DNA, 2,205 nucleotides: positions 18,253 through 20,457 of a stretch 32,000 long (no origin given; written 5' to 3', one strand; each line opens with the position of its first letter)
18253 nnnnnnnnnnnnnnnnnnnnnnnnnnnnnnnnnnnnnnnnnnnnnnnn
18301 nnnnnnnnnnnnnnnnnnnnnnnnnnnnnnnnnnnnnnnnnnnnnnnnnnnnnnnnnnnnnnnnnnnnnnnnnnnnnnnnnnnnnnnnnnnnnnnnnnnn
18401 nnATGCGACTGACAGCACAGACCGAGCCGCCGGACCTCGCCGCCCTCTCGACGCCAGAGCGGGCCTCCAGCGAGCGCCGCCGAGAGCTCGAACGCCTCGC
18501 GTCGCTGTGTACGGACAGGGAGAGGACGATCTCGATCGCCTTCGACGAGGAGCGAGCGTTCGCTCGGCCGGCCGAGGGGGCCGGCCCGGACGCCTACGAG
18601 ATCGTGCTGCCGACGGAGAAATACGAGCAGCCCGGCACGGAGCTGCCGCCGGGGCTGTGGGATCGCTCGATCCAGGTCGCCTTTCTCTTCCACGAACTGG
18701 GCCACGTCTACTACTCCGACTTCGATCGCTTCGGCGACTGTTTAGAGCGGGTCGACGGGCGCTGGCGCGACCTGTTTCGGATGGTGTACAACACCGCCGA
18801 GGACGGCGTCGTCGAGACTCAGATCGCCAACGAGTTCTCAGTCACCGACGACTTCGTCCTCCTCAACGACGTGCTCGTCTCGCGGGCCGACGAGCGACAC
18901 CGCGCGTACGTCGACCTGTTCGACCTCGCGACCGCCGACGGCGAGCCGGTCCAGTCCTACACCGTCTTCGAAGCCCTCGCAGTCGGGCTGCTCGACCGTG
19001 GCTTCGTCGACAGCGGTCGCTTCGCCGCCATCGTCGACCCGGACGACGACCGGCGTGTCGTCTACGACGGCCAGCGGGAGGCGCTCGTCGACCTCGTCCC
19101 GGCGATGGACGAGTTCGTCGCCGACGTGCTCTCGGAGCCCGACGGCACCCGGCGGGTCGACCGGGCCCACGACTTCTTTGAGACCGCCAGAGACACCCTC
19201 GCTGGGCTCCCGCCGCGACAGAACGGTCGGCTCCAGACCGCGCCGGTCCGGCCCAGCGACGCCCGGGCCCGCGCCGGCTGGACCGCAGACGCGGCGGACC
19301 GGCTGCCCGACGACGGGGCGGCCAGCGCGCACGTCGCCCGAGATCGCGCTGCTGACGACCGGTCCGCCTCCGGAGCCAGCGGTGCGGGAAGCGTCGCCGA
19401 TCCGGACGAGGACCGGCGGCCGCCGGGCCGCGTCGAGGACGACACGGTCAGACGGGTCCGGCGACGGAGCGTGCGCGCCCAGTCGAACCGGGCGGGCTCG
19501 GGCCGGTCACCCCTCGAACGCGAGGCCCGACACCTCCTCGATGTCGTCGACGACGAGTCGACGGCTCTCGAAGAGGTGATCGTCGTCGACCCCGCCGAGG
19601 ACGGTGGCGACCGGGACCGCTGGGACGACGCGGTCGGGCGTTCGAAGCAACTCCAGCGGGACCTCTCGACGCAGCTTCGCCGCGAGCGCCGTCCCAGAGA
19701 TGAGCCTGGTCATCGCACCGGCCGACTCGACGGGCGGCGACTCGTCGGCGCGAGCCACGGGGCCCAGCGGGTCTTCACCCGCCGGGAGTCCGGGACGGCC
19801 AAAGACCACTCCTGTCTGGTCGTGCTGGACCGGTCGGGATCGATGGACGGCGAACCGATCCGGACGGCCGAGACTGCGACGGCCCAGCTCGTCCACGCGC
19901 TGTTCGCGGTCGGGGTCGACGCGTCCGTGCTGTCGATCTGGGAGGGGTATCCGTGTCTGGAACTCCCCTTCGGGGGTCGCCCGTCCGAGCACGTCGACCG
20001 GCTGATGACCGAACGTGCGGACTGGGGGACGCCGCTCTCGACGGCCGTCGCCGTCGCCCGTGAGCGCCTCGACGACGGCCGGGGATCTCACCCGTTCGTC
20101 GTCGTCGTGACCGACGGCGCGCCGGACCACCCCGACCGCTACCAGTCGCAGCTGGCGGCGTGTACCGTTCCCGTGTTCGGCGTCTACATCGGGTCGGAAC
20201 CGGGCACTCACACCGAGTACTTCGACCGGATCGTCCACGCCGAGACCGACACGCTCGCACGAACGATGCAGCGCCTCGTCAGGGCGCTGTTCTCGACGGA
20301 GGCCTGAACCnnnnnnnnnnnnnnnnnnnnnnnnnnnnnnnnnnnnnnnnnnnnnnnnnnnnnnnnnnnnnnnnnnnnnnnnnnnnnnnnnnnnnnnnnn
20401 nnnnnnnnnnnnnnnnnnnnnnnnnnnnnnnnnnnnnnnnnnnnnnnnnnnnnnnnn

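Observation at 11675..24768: Candidate multi-component system: HEAT-kinase divergent from kinase-propeller, CbbQ/NorQ-type AAA+, HExxH-VWA and a 1485-aa HEAT protein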

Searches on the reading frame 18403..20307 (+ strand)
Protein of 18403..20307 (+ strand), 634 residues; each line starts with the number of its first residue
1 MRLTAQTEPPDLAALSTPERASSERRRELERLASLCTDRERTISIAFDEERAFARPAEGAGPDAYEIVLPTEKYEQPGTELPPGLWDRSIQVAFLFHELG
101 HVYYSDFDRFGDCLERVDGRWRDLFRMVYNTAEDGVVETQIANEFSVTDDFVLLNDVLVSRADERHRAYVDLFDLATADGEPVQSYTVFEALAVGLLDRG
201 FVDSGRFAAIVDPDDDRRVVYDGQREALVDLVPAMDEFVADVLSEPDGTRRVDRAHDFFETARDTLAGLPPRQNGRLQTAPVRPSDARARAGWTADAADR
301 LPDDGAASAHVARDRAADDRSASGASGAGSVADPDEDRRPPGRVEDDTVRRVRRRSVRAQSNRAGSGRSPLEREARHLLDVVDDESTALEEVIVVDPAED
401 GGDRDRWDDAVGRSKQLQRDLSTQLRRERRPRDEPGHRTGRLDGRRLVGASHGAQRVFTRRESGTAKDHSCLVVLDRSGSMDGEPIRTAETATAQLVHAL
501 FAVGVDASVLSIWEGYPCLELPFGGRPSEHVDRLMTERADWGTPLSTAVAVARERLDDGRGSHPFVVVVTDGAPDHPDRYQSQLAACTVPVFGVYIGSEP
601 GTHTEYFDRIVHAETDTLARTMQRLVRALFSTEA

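Call 4: search_protein_families(library=pfam, proteins=[window:18403-20307:+], max_evalue=0.01)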
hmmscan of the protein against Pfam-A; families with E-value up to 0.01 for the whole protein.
window:18403-20307:+ (634 aa): 3 families
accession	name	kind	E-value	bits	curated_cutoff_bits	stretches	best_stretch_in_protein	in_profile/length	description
PF13519.12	VWA_2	-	4e-07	31.1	27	1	472-572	2-106/107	von Willebrand factor type A domain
PF05762.20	VWA_CoxE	-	3.4e-05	23.8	26.4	1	424-483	11-71/222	VWA domain containing CoxE-like protein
PF11775.14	CobT_C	-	0.00014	22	21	1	457-510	1-54/220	Cobalamin biosynthesis protein CobT VWA domain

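Call 5: search_protein_families(library=ncbifam, proteins=[window:18403-20307:+], max_evalue=0.01)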
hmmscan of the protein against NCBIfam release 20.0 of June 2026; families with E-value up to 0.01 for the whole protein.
window:18403-20307:+ (634 aa): 1 family
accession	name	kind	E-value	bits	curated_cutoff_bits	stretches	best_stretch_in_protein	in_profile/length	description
TIGR02442.1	Cob-chelat-sub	hypoth_equivalog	0.0015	17.1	779.45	1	469-578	473-587/641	putative cobaltochelatase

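Call 9: find_homologous_proteins(query=window:18403-20307:+)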
Query window:18403-20307:+ (634 aa): 55 proteins with E <= 0.001 among 8000 candidates.
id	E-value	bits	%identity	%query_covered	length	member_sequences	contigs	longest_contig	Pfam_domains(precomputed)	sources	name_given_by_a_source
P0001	0.0e+0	1292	93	100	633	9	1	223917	PF13519.13,PF05762.21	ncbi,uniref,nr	ncbi:vWA domain-containing protein [Halomicrobium sp. LC1Hm]|uniref:vWA domain-containing protein n=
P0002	0.0e+0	1062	76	100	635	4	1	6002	PF13519.13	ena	-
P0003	0.0e+0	1044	75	100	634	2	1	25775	PF13519.13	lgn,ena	-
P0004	0.0e+0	1031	72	100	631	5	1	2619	PF13519.13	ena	-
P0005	0.0e+0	1014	72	100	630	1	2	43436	PF13519.13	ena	-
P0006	0.0e+0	1013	73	100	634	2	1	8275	PF13519.13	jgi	jgi:hypothetical protein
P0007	0.0e+0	1013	70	100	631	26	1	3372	PF13519.13,PF05762.21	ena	-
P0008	0.0e+0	1012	71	100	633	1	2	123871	PF13519.13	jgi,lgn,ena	-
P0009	5.4e-298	1008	74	100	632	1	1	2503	PF13519.13,PF05762.21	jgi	jgi:Mg-chelatase subunit ChlD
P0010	4.9e-295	998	72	100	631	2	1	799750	PF11775.14,PF13519.13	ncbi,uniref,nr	ncbi:vWA domain-containing protein [Halosimplex halophilum]|uniref:vWA domain-containing protein n=1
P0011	2.4e-294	996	72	100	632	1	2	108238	-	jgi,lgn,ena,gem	-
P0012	1.0e-274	931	69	93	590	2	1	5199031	PF13519.13,PF05762.21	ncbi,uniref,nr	ncbi:vWA domain-containing protein [Halosimplex pelagicum]|uniref:vWA domain-containing protein n=1 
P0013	7.8e-267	905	65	100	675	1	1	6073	PF13519.13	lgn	-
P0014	2.2e-251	854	62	100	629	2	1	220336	PF13519.13,PF05762.21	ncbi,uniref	ncbi:VWA domain-containing protein [Halobaculum sp. MBLA0147]|uniref:VWA domain-containing protein n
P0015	2.6e-250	851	63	100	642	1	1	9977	PF13519.13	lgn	-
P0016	3.5e-231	787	58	100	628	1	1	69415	PF00092.35,PF13519.13,PF05762.21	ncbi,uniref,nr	ncbi:vWA domain-containing protein [Natronoglomus mannanivorans]|uniref:VWA domain-containing protei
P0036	4.1e-152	526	44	100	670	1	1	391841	PF13519.13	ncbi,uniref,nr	ncbi:VWA domain-containing protein [Halobaculum sp. WSA2]|uniref:VWA domain-containing protein n=1 T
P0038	8.1e-151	522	45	99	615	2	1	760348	-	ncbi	-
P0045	1.1e-147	512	44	99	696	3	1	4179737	PF13519.13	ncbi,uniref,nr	ncbi:vWA domain-containing protein [Haloglomus halophilum]|uniref:vWA domain-containing protein n=1 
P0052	2.5e-140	487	44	100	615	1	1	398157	PF13519.13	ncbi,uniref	ncbi:VWA domain-containing protein [Halorubellus litoreus]|uniref:VWA domain-containing protein n=1 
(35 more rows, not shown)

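Call 11: find_related_loci(query=A1, collection=genome_contigs, flank=10000)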
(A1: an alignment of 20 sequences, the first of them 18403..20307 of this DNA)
Query A1 (634 aa) in genome_contigs; peptide patterns used: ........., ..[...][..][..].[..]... (x = any residue, [..] = any of these).
382 stretches matched a pattern; 17 encode a relative of the query (tblastn E <= 1e-3); 17 distinct loci.
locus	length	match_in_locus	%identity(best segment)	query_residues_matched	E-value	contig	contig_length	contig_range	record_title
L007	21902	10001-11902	97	1-634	0e+0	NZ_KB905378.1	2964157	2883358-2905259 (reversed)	Halomicrobium katesii DSM 19301 HalkaDRAFT_scaffold1.1, whole genome shotgun sequence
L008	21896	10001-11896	70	1-634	0e+0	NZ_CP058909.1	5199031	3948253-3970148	Halosimplex pelagicum strain R2 chromosome, complete genome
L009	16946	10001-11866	54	1-634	0e+0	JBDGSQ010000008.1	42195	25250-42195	MAG: Haloferacaceae archaeon isolate DAL-WCL_23_72C3R c_000000000525, whole genome shotgun sequence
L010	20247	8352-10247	55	1-631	0e+0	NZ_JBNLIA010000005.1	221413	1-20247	Haloparvum alkalitolerans strain MK62-1 JCM30442_ctg005, whole genome shotgun sequence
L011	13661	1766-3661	55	1-631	0e+0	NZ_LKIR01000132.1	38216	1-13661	Haloparvum sedimenti strain DYS4 scaffold_132, whole genome shotgun sequence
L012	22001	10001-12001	44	1-632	4e-156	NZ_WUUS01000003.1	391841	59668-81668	Halobaculum saliterrae strain WSA2 Ga0216325_103, whole genome shotgun sequence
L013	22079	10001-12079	44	1-630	2e-155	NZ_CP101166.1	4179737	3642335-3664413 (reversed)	Haloglomus halophilum strain ZY41 chromosome, complete genome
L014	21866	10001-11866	45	1-629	8e-160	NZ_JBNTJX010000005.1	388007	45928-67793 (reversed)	Halobaculum sp. EA56 EA56_scaffold5, whole genome shotgun sequence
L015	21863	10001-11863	46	11-631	1e-145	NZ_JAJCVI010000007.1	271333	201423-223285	Halorubellus salinus strain GX3 Scaffold7_1, whole genome shotgun sequence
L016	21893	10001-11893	72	1-634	0e+0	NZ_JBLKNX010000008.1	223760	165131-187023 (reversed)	Halosimplex halobium strain GDY60 GDY60_ctg08, whole genome shotgun sequence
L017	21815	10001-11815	44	11-631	4e-138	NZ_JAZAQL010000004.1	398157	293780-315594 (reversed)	Halorubellus litoreus strain GX26 spades_K_21_77_4, whole genome shotgun sequence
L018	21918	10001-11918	45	1-630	2e-98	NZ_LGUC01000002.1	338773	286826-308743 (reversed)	Halolamina pelagica strain CDK2 SY89_scf02, whole genome shotgun sequence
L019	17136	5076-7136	46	1-630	1e-73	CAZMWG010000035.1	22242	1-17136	MAG TPA_asm: uncultured Halobacteriales archaeon isolate SRP090399_co1_57 genome assembly, contig: NODE_787_length_22242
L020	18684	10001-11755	28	20-604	1e-40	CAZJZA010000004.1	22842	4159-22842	MAG TPA_asm: uncultured Halobacteriales archaeon isolate binchicken_co77_90 genome assembly, contig: NODE_2732_length_22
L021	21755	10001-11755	29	20-604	5e-37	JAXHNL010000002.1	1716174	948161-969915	MAG: Halodesulfurarchaeum sp. isolate Salar_de_Ascotan_soil_MAG_ASO85 contig_1254_polypolish, whole genome shotgun seque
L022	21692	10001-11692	27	65-630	2e-35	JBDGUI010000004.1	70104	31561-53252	MAG: Halodesulfurarchaeum sp. isolate DAL-WCL_35_78C3R c_000000000125, whole genome shotgun sequence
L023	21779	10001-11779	29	20-614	1e-34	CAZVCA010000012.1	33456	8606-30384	MAG TPA_asm: uncultured Halobacteriales archaeon isolate ERP127260_co1_95 genome assembly, contig: NODE_436_length_33456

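Call 14: find_encoding_contigs(protein=P0045, flank=10000, max_places=1)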
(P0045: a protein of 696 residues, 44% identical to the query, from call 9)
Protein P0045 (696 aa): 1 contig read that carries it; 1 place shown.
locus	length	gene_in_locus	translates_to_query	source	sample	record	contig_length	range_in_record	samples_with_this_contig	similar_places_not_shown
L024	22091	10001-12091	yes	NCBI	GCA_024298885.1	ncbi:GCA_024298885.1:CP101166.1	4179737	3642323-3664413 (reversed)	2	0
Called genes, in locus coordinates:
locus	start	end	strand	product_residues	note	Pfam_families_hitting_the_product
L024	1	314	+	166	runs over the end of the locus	PF02661:Fic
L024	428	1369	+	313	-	-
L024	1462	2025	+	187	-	-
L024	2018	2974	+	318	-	PF00149:Metallophos, PF12850:Metallophos_2 (faint)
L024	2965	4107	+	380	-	PF13360:PQQ_2, PF13570:Beta-prop_ACSF4, PF01011:PQQ (faint), PF25293:Beta-prop_EMC1_N (faint), PF13360:PQQ_2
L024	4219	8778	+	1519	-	PF02985:HEAT (faint), PF12717:Cnd1 (faint), PF13646:HEAT_2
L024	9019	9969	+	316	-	PF20030:bpMoxR (weak), PF00158:Sigma54_activat (weak), PF00493:MCM (weak), PF01078:Mg_chelatase (faint), PF00004:AAA, PF07726:AAA_3, PF07728:AAA_5, PF08406:CbbQ_C (weak)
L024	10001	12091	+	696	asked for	PF13519:VWA_2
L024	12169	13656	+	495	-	PF06762:LMF1, PF25179:LMF1_C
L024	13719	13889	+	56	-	-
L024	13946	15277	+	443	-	-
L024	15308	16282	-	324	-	PF00696:AA_kinase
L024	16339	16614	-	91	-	-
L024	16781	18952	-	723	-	PF03972:MmgE_PrpD_N, PF19305:MmgE_PrpD_C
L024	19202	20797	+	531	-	PF00732:GMC_oxred_N, PF00890:FAD_binding_2 (faint), PF05199:GMC_oxred_C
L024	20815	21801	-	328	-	PF01734:Patatin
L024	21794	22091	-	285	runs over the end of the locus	PF00106:adh_short, PF13561:adh_short_C2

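Call 15: find_encoding_contigs(protein=P0052, flank=10000, max_places=1)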
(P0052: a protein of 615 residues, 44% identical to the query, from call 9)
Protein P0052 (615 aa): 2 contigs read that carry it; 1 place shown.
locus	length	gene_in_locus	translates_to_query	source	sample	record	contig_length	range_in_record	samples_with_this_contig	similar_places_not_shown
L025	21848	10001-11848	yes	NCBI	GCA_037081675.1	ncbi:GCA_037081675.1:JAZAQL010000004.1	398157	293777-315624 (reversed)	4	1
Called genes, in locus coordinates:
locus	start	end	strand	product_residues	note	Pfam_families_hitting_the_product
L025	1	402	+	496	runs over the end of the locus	PF00989:PAS, PF08448:PAS_4, PF13188:PAS_8 (weak), PF13426:PAS_9, PF08447:PAS_3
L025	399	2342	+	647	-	PF08448:PAS_4, PF13426:PAS_9, PF13185:GAF_2, PF13492:GAF_3 (weak), PF00512:HisKA, PF02518:HATPase_c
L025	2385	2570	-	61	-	-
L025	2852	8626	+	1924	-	PF01602:Adaptin_N (faint), PF13646:HEAT_2 (weak), PF01011:PQQ (faint), PF13360:PQQ_2, PF13570:Beta-prop_ACSF4, PF13360:PQQ_2, PF13570:Beta-prop_ACSF4, PF13360:PQQ_2, +1 more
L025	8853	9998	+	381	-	PF20030:bpMoxR (weak), PF00158:Sigma54_activat (weak), PF01078:Mg_chelatase (faint), PF00493:MCM (weak), PF00004:AAA, PF07726:AAA_3, PF07728:AAA_5, PF08406:CbbQ_C (weak)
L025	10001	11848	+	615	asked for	PF13519:VWA_2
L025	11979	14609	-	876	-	-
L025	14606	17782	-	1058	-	PF01935:DUF87, PF05872:HerA_C (faint)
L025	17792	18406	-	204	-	-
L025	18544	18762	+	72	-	-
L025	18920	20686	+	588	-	-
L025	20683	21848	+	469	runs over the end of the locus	-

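Call 16: find_encoding_contigs(protein=P0036, flank=10000, max_places=1)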
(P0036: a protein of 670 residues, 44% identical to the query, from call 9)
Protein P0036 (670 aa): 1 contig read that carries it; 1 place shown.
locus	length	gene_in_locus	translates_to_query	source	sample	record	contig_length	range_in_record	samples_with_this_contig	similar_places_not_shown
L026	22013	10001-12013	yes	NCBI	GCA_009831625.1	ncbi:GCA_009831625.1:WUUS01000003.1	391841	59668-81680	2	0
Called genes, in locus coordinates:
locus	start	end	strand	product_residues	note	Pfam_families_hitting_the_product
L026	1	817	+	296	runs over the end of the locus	PF00149:Metallophos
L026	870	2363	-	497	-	PF00069:Pkinase, PF07714:PK_Tyr_Ser-Thr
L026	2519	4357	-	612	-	PF09339:HTH_IclR (faint), PF00069:Pkinase, PF07714:PK_Tyr_Ser-Thr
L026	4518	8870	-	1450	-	-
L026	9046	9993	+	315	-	PF20030:bpMoxR (weak), PF00158:Sigma54_activat (weak), PF00493:MCM (weak), PF01078:Mg_chelatase (faint), PF00004:AAA, PF07726:AAA_3, PF07728:AAA_5, PF08406:CbbQ_C (weak)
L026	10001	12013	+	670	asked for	PF13519:VWA_2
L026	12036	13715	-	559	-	PF01011:PQQ (faint), PF13360:PQQ_2, PF13570:Beta-prop_ACSF4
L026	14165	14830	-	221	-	PF13462:Thioredoxin_4, PF01323:DSBA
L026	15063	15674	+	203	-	PF24336:DUF7504, PF23365:DUF7090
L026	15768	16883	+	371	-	PF07760:DUF1616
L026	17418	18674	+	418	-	PF01385:OrfB_IS605, PF07282:Cas12f1-like_TNB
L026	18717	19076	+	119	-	PF04255:DUF433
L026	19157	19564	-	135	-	-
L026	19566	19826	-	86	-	PF04014:MazE_antitoxin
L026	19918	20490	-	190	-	PF04307:YdjM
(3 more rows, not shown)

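Call 18: find_encoding_contigs(protein=P0016, flank=10000, max_places=1)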
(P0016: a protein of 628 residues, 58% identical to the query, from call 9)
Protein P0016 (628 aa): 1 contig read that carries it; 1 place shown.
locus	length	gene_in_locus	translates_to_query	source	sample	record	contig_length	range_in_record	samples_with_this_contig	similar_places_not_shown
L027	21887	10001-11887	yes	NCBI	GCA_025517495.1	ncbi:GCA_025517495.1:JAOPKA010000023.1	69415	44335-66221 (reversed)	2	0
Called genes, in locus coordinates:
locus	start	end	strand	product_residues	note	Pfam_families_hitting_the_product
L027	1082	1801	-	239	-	-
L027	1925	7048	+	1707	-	PF13513:HEAT_EZ (faint), PF20168:PDS5 (faint), PF24436:INTS7_N (faint), PF01602:Adaptin_N (faint), PF25786:HEAT_GCN1_C (faint), PF26715:HEAT_GCN1_2 (faint), PF12717:Cnd1 (weak), PF13646:HEAT_2 (weak), +2 more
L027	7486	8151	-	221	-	PF00149:Metallophos, PF12850:Metallophos_2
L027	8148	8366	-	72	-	-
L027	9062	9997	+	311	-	PF01078:Mg_chelatase (faint), PF20030:bpMoxR (weak), PF00158:Sigma54_activat (weak), PF00493:MCM (weak), PF13191:AAA_16 (faint), PF00004:AAA, PF07726:AAA_3, PF07728:AAA_5, +1 more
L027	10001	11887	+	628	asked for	PF05762:VWA_CoxE (faint), PF00092:VWA (weak), PF13519:VWA_2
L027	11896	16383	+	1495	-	PF00514:Arm (faint), PF02985:HEAT (faint), PF12755:Vac14_Fab1_bd (faint), PF13513:HEAT_EZ (faint), PF20168:PDS5 (faint), PF01602:Adaptin_N (weak), PF12717:Cnd1 (weak), PF13646:HEAT_2 (weak), +7 more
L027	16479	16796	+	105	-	-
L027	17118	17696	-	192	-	PF12850:Metallophos_2 (weak)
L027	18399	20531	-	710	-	PF12717:Cnd1 (faint), PF13646:HEAT_2 (faint)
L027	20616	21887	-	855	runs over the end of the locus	PF25757:TPR_DNAAF5 (faint), PF01602:Adaptin_N (faint), PF22646:PPP2R1A-like_HEAT (faint), PF22928:INTS1_R4 (faint), PF24714:TOR1L1_N (faint), PF22956:PIK3R4-like_middle (weak), PF12717:Cnd1 (weak), PF13646:HEAT_2, +10 more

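Call 19: find_encoding_contigs(protein=P0014, flank=10000, max_places=1)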
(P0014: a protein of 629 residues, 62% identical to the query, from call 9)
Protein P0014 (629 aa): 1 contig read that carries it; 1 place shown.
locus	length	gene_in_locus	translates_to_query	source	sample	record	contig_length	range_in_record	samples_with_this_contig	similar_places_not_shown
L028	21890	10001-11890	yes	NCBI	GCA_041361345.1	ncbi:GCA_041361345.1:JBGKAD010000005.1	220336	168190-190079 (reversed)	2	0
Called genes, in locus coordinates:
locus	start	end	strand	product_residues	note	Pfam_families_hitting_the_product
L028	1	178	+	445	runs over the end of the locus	PF01636:APH (faint), PF00069:Pkinase, PF07714:PK_Tyr_Ser-Thr, PF00498:FHA (faint)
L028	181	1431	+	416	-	PF13672:PP2C_2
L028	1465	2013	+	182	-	PF00188:CAP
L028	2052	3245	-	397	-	PF00069:Pkinase, PF07714:PK_Tyr_Ser-Thr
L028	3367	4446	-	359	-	PF00498:FHA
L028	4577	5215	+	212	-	-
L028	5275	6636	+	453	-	PF01011:PQQ (faint), PF13360:PQQ_2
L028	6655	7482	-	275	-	-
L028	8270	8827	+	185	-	-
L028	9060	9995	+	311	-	PF00493:MCM (weak), PF01078:Mg_chelatase (faint), PF20030:bpMoxR (weak), PF00004:AAA, PF07726:AAA_3, PF07728:AAA_5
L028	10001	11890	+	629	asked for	PF05762:VWA_CoxE (faint), PF13519:VWA_2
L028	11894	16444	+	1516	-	PF02985:HEAT (faint), PF20168:PDS5 (faint), PF22928:INTS1_R4 (faint), PF01602:Adaptin_N (faint), PF12717:Cnd1 (faint), PF13646:HEAT_2 (weak)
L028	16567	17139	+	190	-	-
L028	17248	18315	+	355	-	-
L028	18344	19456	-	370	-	-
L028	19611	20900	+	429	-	PF13360:PQQ_2 (faint)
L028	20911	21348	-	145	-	-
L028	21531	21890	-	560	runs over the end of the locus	-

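Call 20: find_encoding_contigs(protein=P0038, flank=10000, max_places=1)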
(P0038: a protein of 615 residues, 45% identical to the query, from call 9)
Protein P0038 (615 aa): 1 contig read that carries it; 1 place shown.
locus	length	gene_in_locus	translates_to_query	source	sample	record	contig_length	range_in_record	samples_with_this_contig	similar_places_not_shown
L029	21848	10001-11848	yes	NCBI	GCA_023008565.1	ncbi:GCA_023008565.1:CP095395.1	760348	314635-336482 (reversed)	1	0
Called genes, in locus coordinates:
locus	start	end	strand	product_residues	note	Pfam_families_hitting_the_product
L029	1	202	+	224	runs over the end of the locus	-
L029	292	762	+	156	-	-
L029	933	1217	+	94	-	-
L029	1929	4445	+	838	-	PF13809:Tubulin_2 (faint)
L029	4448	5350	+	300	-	-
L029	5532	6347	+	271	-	-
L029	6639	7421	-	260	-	PF12850:Metallophos_2 (weak)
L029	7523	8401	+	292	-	PF05908:Gamma_PGA_hydro (faint)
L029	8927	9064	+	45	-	-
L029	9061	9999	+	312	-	PF00158:Sigma54_activat (weak), PF00493:MCM, PF01078:Mg_chelatase (faint), PF20030:bpMoxR (weak), PF00004:AAA, PF07726:AAA_3, PF07728:AAA_5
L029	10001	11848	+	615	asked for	-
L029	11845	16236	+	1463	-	PF01602:Adaptin_N (faint), PF02985:HEAT (faint), PF12717:Cnd1 (faint), PF13646:HEAT_2 (faint), PF24714:TOR1L1_N (faint)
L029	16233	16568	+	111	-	PF24042:DUF7351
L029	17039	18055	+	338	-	PF00512:HisKA, PF02518:HATPase_c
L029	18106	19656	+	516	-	PF01590:GAF (weak), PF13185:GAF_2, PF15915:BAT, PF04967:HTH_10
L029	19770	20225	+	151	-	PF26494:DUF8162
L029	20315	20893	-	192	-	PF00072:Response_reg, PF08663:HalX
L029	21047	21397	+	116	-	PF25213:HVO_A0261_N, PF01978:TrmB (weak), PF12840:HTH_20 (weak), PF13412:HTH_24 (weak), PF01022:HTH_5 (weak), PF09339:HTH_IclR (faint)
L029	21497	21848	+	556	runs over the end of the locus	PF16927:HisKA_7TM, PF13581:HATPase_c_2 (weak), PF02518:HATPase_c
